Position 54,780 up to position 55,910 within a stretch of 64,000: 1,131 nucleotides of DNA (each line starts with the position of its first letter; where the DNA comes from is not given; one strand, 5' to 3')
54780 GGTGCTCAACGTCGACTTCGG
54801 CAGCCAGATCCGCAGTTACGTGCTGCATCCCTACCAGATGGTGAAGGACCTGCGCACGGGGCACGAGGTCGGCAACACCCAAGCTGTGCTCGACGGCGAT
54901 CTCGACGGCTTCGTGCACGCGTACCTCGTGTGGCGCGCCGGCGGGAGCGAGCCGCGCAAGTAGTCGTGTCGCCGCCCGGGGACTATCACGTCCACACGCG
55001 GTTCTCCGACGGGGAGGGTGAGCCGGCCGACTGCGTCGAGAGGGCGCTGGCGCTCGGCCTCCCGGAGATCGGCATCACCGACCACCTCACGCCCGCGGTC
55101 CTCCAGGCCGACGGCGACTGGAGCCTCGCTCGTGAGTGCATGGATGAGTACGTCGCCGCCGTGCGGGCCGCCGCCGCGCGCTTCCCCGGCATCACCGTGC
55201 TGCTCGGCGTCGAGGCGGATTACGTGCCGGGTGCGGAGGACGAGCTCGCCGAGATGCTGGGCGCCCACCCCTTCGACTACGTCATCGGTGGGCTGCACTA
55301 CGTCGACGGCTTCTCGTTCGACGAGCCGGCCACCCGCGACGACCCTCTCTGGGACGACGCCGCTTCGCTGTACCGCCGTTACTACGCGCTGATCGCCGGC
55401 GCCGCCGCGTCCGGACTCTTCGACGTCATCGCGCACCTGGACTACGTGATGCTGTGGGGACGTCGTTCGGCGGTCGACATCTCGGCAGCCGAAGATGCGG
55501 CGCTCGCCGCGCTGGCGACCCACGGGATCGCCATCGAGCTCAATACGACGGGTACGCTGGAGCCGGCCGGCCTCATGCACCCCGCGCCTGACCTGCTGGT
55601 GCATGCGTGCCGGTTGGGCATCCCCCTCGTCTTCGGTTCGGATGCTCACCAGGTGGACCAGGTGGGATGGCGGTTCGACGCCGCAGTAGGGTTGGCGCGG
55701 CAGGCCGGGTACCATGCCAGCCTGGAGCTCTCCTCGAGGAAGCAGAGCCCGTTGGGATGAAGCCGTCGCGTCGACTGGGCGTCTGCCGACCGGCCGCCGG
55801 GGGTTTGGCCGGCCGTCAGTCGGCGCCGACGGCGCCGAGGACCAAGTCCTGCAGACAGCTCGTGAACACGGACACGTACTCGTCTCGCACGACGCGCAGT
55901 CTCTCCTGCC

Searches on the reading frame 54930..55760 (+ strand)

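Call 41: search_protein_families(library=pfam, proteins=[window:54930-55760:+], max_evalue=0.01)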
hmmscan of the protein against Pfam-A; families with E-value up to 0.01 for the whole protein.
window:54930-55760:+ (276 aa): 2 families
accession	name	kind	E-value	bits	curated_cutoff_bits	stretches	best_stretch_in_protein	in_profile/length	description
PF02811.25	PHP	-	8.9e-26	91.6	26.4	1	18-207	1-164/164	PHP domain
PF13263.12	PHP_C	-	0.0052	16.7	21.3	0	228-246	13-31/56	PHP-associated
